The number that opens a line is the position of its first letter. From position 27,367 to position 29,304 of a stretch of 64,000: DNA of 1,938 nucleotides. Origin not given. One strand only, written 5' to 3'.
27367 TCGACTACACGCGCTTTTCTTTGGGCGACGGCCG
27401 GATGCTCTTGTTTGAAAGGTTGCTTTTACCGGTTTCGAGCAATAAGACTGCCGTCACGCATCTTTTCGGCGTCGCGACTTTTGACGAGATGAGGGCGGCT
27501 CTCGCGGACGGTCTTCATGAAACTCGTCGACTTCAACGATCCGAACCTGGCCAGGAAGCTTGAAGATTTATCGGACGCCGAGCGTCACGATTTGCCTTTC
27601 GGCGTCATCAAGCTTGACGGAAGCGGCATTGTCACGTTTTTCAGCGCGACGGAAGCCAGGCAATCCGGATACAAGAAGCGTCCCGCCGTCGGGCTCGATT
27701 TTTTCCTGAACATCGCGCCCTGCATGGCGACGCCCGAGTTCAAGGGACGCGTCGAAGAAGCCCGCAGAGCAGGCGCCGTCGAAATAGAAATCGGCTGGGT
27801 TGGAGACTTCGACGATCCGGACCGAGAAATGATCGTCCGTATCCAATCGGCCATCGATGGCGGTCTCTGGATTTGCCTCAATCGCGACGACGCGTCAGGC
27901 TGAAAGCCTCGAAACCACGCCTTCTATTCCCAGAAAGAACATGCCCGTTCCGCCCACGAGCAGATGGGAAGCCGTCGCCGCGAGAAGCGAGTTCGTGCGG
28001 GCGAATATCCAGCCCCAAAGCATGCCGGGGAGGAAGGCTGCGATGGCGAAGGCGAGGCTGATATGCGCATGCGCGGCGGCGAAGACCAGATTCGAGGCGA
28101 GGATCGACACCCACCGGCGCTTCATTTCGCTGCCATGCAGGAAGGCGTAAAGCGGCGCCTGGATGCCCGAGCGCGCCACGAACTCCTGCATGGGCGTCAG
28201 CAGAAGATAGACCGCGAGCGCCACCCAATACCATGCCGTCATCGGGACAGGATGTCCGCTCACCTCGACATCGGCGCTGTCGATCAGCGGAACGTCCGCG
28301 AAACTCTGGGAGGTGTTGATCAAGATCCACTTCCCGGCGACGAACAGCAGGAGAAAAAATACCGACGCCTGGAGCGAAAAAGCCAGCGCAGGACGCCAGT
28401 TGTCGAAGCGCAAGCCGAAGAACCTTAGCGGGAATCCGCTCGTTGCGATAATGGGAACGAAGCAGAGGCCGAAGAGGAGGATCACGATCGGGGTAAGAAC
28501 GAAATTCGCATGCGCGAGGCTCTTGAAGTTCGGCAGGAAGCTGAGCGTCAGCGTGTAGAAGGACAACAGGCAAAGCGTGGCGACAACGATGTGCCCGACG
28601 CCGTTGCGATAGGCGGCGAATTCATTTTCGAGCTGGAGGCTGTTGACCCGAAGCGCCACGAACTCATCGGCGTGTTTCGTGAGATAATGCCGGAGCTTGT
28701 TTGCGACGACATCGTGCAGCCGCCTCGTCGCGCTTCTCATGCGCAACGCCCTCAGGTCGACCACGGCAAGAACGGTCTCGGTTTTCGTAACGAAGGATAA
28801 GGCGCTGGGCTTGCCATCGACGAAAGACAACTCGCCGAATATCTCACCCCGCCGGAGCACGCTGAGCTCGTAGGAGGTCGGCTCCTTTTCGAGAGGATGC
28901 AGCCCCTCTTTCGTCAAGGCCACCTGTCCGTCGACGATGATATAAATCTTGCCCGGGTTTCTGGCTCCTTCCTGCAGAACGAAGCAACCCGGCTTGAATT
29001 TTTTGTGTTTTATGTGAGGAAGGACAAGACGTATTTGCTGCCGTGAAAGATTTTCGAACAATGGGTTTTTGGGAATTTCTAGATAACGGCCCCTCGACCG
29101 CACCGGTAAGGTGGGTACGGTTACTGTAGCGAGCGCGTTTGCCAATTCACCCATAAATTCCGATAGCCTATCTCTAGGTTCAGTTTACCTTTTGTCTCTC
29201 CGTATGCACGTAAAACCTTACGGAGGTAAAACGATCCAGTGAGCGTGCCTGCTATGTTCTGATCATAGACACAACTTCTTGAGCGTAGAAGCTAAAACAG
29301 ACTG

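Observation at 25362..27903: Candidate new light-sensing module: PYP-like protein coupled to a PAS-kinase with pseudo-receiver and PAS_5 tail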

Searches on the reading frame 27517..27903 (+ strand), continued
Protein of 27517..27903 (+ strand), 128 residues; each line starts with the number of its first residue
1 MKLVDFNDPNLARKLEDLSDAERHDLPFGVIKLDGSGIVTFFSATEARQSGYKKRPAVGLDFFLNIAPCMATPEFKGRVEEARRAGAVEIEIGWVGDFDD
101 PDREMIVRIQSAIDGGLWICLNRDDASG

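Call 48: search_protein_families(library=ncbifam, proteins=[L030:2968-4569:+, L030:7558-8829:+, L030:6575-6907:+, L030:6992-7384:+, L030:8836-10224:-, L027:7757-8791:-, L027:9282-10154:-, L024:6665-6982:+], max_evalue=0.001)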
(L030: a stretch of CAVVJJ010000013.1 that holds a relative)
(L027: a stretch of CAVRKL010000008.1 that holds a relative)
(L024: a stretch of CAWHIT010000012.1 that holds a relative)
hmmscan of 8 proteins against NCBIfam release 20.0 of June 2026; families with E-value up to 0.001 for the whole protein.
L030:2968-4569:+ (533 aa): 8 families
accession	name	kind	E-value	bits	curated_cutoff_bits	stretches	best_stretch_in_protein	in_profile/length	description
NF006871.0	PRK09367.1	subfamily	3.3e-141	471.4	524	1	2-511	4-500/505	histidine ammonia-lyase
TIGR01225.1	hutH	equivalog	1.3e-139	466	539.15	1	2-509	1-495/506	histidine ammonia-lyase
NF053541.1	FlxA_rubin_TAL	equivalog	1e-114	383.7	700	1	20-504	13-497/498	flexirubin biosynthesis tyrosine ammonia-lyase FlxA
TIGR03832.1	Tyr_2_3_mutase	equivalog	1.8e-111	373.1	501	1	4-501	1-505/507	tyrosine 2,3-aminomutase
TIGR04475.1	Phe_D_beta_mut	equivalog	3.6e-109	365.7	800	1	7-500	8-506/510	phenylalanine aminomutase (D-beta-phenylalanine forming)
NF041222.1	BagA_FevW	exception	8e-89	298.6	1000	1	3-504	2-515/529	bagremycin/ferroverdin biosynthesis tyrosine ammonia-lyase BagA/FevW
TIGR01226.1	phe_am_lyase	equivalog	3.2e-85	286.8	519.15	1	1-464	32-501/680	phenylalanine ammonia-lyase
TIGR04473.1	taxol_Phe_23mut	exception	8.3e-59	199.5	1250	1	3-464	28-497/687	phenylalanine aminomutase (L-beta-phenylalanine forming)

L030:7558-8829:+ (423 aa): 59 families (the best 25 are shown)
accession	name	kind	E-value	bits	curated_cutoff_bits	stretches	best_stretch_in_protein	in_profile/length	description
TIGR02372.1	4_coum_CoA_lig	equivalog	2.9e-91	306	334.7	1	58-416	30-384/386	4-coumarate--CoA ligase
NF005858.0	PRK07787.1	subfamily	8.5e-23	80.5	575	2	115-266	120-279/471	acyl-CoA synthetase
NF004837.0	PRK06187.1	subfamily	8.1e-22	77.1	476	2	121-270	167-327/531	long-chain-fatty-acid--CoA ligase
NF006167.0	PRK08308.1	equivalog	4.9e-17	61.9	513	1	130-416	107-401/414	acyl-CoA synthetase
NF004114.0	PRK05605.1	equivalog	1.8e-14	53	766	2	321-416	466-559/575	long-chain-fatty-acid--CoA ligase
NF006181.0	PRK08314.1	subfamily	5e-14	51.4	705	1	323-421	451-548/563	long-chain-fatty-acid--CoA ligase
NF005877.1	PRK07824.1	equivalog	2.5e-13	49.8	345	1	318-416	256-352/362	o-succinylbenzoate--CoA ligase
NF005714.0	PRK07529.1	subfamily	3.9e-12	45.3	632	1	104-193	198-289/640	acyl-CoA synthetase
NF003313.0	PRK04319.1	equivalog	7.2e-12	44.3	729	1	323-416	457-551/574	acetate--CoA ligase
NF001208.0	PRK00174.1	subfamily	2e-11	42.9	657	1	321-416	514-610/649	acetate--CoA ligase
NF004511.1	PRK05852.1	equivalog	2.3e-11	43.1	650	1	323-415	403-493/505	FadD7 family fatty acid--CoA ligase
NF038341.1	ligase_FadD4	exception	3.3e-11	42.2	850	1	328-416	405-494/506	fatty-acid--CoA ligase FadD4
NF005801.1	PRK07656.1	equivalog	3.7e-11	42.3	657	1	328-416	407-493/500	FadD3 family acyl-CoA ligase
TIGR01733.1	AA-adenyl-dom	subfamily_domain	6.9e-11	41.6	317.4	1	123-267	119-274/409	amino acid adenylation domain-containing protein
TIGR02262.1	benz_CoA_lig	subfamily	8.4e-11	41.3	375.25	1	322-417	404-500/508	benzoate-CoA ligase family protein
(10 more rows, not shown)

L030:6575-6907:+ (110 aa): 0 families

L030:6992-7384:+ (130 aa): 1 family
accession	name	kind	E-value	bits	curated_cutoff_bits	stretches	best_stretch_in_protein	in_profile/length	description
TIGR02373.1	photo_yellow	equivalog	8.6e-21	74.3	143.05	1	7-124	4-122/124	photoactive yellow protein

L030:8836-10224:- (462 aa): 11 families
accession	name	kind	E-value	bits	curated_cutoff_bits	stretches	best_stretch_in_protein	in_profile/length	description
TIGR01786.1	TonB-hemlactrns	subfamily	2.3e-15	56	323.75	1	149-435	384-688/719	TonB-dependent hemoglobin/transferrin/lactoferrin family receptor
TIGR01783.1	TonB-siderophor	subfamily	1.3e-10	40.6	223.5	1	160-462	365-649/649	TonB-dependent siderophore receptor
NF007478.2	PRK10064.1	equivalog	7.5e-10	37.7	745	1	160-330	364-528/663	catecholate siderophore receptor CirA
NF010038.0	PRK13513.1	equivalog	7.9e-07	28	942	1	149-284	355-488/659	ligand-gated channel protein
NF010010.0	PRK13483.1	equivalog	4.3e-05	21.7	927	1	158-280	372-488/660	ligand-gated channel protein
NF010012.0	PRK13486.1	equivalog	4.4e-05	22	924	1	159-313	386-535/696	TonB-dependent receptor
NF041535.1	TonB_rec_PqqU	equivalog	6.6e-05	21.4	1200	1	155-184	369-398/676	TonB-dependent receptor PqqU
NF049945.1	TonB_dep_FCYXU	equivalog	0.00015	20.5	825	1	87-191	335-416/697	TonB-dependent receptor, FCYXU motif-type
NF010048.1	PRK13524.1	subfamily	0.0005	18.6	493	1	157-459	434-741/744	FepA family TonB-dependent siderophore receptor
NF050067.1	TonBEntbctnRecCfrA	equivalog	0.00067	18.1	1200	0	156-223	390-455/698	TonB-dependent ferric enterobactin receptor CfrA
NF053590.1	TonB_dep_TOL0244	equivalog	0.00083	18.1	645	0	159-314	329-479/604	TOL_0244 family TonB-dependent receptor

L027:7757-8791:- (344 aa): 8 families
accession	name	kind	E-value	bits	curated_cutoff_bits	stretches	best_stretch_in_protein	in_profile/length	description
NF053541.1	FlxA_rubin_TAL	equivalog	4e-83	279.5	700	1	65-336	213-496/498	flexirubin biosynthesis tyrosine ammonia-lyase FlxA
TIGR01225.1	hutH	equivalog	9.9e-55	185.9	539.15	1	65-339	221-492/506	histidine ammonia-lyase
NF006871.0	PRK09367.1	subfamily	2.4e-54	184.8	524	1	64-338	223-494/505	histidine ammonia-lyase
TIGR04475.1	Phe_D_beta_mut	equivalog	5.4e-53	180.4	800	1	65-331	223-504/510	phenylalanine aminomutase (D-beta-phenylalanine forming)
TIGR03832.1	Tyr_2_3_mutase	equivalog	5.5e-49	167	501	1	108-330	281-501/507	tyrosine 2,3-aminomutase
TIGR01226.1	phe_am_lyase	equivalog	2.9e-36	125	519.15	1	65-293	263-499/680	phenylalanine ammonia-lyase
NF041222.1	BagA_FevW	exception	5.4e-31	107.8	1000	1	117-320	290-498/529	bagremycin/ferroverdin biosynthesis tyrosine ammonia-lyase BagA/FevW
TIGR04473.1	taxol_Phe_23mut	exception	4.8e-25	87.9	1250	1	82-291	276-493/687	phenylalanine aminomutase (L-beta-phenylalanine forming)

L027:9282-10154:- (290 aa): 38 families (the best 25 are shown)
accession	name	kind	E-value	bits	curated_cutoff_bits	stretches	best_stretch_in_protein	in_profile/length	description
TIGR02372.1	4_coum_CoA_lig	equivalog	1.2e-67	228.3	334.7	1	2-275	115-384/386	4-coumarate--CoA ligase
NF004837.0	PRK06187.1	subfamily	3.4e-15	55.3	476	2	182-275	421-512/531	long-chain-fatty-acid--CoA ligase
NF005858.0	PRK07787.1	subfamily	4.1e-11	42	575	1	7-126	154-279/471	acyl-CoA synthetase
TIGR02262.1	benz_CoA_lig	subfamily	9.5e-11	41.1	375.25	1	170-275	393-499/508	benzoate-CoA ligase family protein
NF003313.0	PRK04319.1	equivalog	2.5e-10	39.2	729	1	175-275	450-551/574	acetate--CoA ligase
NF006181.0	PRK08314.1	subfamily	8.5e-10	37.5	705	1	143-275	412-544/563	long-chain-fatty-acid--CoA ligase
NF006167.0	PRK08308.1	equivalog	1.6e-09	37.1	513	1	24-274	145-400/414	acyl-CoA synthetase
NF001208.0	PRK00174.1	subfamily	1.8e-09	36.5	657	1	168-275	502-610/649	acetate--CoA ligase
NF004229.0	PRK05677.1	subfamily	1.1e-08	34.1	879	1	143-275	418-545/563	long-chain-fatty-acid--CoA ligase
NF004511.1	PRK05852.1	equivalog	4.3e-08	32.2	650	1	188-274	409-493/505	FadD7 family fatty acid--CoA ligase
NF038078.1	NRPS_MxcG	equivalog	4.4e-08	30.9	2300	1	153-275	831-950/1442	myxochelin non-ribosomal peptide synthetase MxcG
NF053567.1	HBDA_AROS1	equivalog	5.1e-08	31.7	1000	1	142-275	379-509/523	3-hydroxybenzoate--CoA ligase HbdA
NF009922.0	PRK13383.1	equivalog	5.4e-08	31.9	987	1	182-274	421-511/528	acyl-CoA synthetase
NF005863.0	PRK07798.1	subfamily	1.2e-07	30.7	543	1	167-276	415-522/540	acyl-CoA synthetase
NF005220.0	PRK06710.1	equivalog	1.2e-07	30.2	1116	1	142-275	416-543/563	long-chain-fatty-acid--CoA ligase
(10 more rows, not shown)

L024:6665-6982:+ (105 aa): 0 families

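Call 67: find_encoding_contigs(protein=P0076, flank=5000, max_places=1)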
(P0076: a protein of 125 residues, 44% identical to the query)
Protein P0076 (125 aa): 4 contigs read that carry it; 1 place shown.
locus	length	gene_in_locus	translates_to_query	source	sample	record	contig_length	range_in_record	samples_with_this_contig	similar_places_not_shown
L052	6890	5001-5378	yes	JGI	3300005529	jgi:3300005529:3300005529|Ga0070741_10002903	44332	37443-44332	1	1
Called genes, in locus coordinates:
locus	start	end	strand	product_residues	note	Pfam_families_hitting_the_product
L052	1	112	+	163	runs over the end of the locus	PF09990:DUF2231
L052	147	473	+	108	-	PF01355:HIPIP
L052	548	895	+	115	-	-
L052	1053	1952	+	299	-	PF05239:PRC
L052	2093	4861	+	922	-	PF01590:GAF, PF13185:GAF_2, PF00989:PAS, PF08448:PAS_4, PF00512:HisKA, PF02518:HATPase_c, PF00072:Response_reg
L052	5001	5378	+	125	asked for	-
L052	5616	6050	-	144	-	PF00582:Usp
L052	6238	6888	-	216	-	?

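Call 68: find_encoding_contigs(protein=P0026, flank=5000, max_places=1)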
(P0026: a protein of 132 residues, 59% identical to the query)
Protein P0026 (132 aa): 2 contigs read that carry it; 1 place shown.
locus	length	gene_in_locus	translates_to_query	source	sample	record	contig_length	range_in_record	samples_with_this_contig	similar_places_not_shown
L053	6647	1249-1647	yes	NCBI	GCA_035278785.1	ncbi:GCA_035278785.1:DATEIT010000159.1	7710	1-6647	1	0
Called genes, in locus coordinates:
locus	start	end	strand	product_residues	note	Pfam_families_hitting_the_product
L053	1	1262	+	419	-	PF00512:HisKA (weak), PF02518:HATPase_c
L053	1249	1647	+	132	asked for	PF00989:PAS (weak)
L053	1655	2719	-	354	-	PF07224:Chlorophyllase (weak), PF12740:PETase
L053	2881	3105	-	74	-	-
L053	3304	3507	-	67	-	PF06568:YjiS-like (weak)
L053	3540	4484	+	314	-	PF00126:HTH_1, PF03466:LysR_substrate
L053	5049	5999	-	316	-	PF00069:Pkinase, PF01636:APH (faint), PF07714:PK_Tyr_Ser-Thr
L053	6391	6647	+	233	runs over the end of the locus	-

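Call 69: find_encoding_contigs(protein=P0054, flank=5000, max_places=1)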
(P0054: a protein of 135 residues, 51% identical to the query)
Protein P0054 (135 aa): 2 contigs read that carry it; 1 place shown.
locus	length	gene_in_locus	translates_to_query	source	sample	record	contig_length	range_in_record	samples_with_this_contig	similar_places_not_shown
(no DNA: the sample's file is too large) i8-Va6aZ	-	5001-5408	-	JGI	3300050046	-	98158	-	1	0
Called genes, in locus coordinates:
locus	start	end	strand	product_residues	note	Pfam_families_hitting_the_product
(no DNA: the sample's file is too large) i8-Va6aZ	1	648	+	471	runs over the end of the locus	PF01565:FAD_binding_4, PF02913:FAD-oxidase_C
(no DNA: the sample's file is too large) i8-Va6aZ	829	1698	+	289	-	PF00561:Abhydrolase_1, PF12697:Abhydrolase_6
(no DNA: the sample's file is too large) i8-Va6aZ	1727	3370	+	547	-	PF01364:Peptidase_C25 (faint)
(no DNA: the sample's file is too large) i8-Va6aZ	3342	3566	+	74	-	-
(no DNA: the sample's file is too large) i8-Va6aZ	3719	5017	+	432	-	PF00512:HisKA (weak), PF02518:HATPase_c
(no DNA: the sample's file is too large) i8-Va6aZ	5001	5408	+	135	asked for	PF00989:PAS (weak)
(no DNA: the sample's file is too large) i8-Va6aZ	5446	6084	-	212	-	PF13564:DoxX_2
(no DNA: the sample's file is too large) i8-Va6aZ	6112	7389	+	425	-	PF04542:Sigma70_r2, PF08281:Sigma70_r4_2, PF20239:DUF6596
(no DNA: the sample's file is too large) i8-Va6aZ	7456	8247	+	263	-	-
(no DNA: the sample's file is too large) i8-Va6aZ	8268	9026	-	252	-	PF00596:Aldolase_II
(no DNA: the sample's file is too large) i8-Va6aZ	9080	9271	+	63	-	-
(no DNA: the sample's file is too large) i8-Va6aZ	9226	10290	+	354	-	-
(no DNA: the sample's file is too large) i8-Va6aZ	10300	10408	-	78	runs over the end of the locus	-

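Call 70: find_encoding_contigs(protein=P0073, flank=5000, max_places=1)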
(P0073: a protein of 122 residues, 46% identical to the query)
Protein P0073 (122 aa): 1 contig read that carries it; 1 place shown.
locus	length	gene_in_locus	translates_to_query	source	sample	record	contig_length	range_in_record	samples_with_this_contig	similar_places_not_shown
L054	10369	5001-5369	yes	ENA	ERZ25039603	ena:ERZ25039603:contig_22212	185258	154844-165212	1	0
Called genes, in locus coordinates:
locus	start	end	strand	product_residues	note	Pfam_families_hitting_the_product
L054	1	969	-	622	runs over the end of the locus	PF13884:Peptidase_S74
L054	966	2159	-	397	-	PF01011:PQQ, PF13360:PQQ_2, PF01011:PQQ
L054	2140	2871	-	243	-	PF01011:PQQ (weak)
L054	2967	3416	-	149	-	PF00355:Rieske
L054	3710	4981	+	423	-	PF00512:HisKA (weak), PF02518:HATPase_c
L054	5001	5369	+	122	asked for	PF08448:PAS_4 (weak)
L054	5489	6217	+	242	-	-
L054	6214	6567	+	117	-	-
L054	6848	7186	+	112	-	PF01502:PRA-CH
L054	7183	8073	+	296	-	PF01634:HisG, PF08029:HisG_C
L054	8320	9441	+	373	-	PF00815:Histidinol_dh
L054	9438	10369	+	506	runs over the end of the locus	PF00155:Aminotran_1_2, PF00475:IGPD (faint)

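Call 86: search_protein_families(library=pfam, proteins=[L052:2093-4861:+, L053:3-1259:+, L054:3710-4978:+], max_evalue=0.001)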
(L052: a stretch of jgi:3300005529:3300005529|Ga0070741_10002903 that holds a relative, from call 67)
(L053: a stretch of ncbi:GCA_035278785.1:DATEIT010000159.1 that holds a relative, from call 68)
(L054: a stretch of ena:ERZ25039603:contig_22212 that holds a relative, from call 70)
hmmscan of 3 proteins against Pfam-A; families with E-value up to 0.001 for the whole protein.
L052:2093-4861:+ (922 aa): 9 families
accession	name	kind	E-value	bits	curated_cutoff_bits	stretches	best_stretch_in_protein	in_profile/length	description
PF08448.16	PAS_4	-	3e-21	76.1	23.1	1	249-359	2-109/110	PAS fold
PF02518.31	HATPase_c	-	6.3e-20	72.1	26.4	1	518-634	2-109/111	Histidine kinase-, DNA gyrase B-, and HSP90-like ATPase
PF00072.30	Response_reg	-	1e-17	64.7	30.2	1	659-763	1-110/111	Response regulator receiver domain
PF01590.32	GAF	-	3.1e-14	54.1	22.4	1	93-203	13-132/133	GAF domain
PF13185.12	GAF_2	-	9.3e-11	42.5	28.6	1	79-202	11-133/136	GAF domain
PF00512.31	HisKA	-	1.7e-09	38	26.9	1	414-474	3-63/66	His Kinase A (phospho-acceptor) domain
PF00989.32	PAS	-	2.8e-09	37.4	22.6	1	243-355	2-113/113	PAS fold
PF13188.13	PAS_8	-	0.00017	21.8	21.8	1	244-296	3-52/65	PAS domain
PF13426.13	PAS_9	-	0.00037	21.2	27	1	252-357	1-103/103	PAS domain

L053:3-1259:+ (419 aa): 2 families
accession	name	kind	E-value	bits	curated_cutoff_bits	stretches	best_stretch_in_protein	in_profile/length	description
PF02518.31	HATPase_c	-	2.4e-17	63.8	26.4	1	129-246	3-110/111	Histidine kinase-, DNA gyrase B-, and HSP90-like ATPase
PF00512.31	HisKA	-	4.5e-06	27.1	26.9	1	26-87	4-65/66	His Kinase A (phospho-acceptor) domain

L054:3710-4978:+ (423 aa): 3 families
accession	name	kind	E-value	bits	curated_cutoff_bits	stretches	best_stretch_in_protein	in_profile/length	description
PF02518.31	HATPase_c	-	7.3e-21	75.1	26.4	1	127-243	3-109/111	Histidine kinase-, DNA gyrase B-, and HSP90-like ATPase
PF00512.31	HisKA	-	2e-07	31.4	26.9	1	22-79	4-61/66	His Kinase A (phospho-acceptor) domain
PF13581.12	HATPase_c_2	-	0.00061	20.2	27.4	0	134-220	40-111/127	Histidine kinase-like ATPase domain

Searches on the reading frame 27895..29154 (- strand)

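Call 3: search_protein_families(library=pfam, proteins=[window:27895-29154:-], max_evalue=0.1)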
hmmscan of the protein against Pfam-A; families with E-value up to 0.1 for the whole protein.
window:27895-29154:- (419 aa): 2 families
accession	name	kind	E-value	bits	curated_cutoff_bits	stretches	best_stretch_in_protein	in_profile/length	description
PF00027.35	cNMP_binding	-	1.8e-11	44.3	27.5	1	51-138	2-83/89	Cyclic nucleotide-binding domain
PF02517.21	Rce1-like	-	1.4e-10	41.7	22.4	1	308-399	4-89/93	Type II CAAX prenyl endopeptidase Rce1-like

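Call 4: search_protein_families(library=ncbifam, proteins=[window:27895-29154:-], max_evalue=0.1)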
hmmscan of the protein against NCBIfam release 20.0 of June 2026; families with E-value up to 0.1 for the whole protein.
window:27895-29154:- (419 aa): 7 families
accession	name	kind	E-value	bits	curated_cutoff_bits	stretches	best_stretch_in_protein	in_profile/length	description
NF033192.3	CPBP_JDVT_MrtJ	equivalog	3.5e-08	34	75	1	315-400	3-91/98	JDVT-CTERM system glutamic-type intramembrane protease MrtJ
TIGR03896.1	cyc_nuc_ocin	subfamily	1.3e-06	28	161.05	1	48-140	161-247/317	bacteriocin-type transport-associated protein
NF040914.1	Mrt_core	domain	2.8e-06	27.3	100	1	342-399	34-96/108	myxosortase family intramembrane protease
NF040593.1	CPBP_fam_MrtX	exception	2.1e-05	24.5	180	1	221-397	39-222/238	myxosortase MrtX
NF040589.1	CPBP_Synerg_MrtS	equivalog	4.8e-05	23.6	130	1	345-399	103-158/170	Synerg-CTERM system glutamic-type intramembrane protease MrtS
NF046050.1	CPBP_fam_MroQ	equivalog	0.00072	19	270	1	322-402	140-218/243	intramembrane glutamic endopeptidase MroQ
NF041647.1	ABC_perm_CPBP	equivalog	0.0031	16.3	435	1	185-405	424-631/636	ABC transporter permease subunit/CPBP intramembrane protease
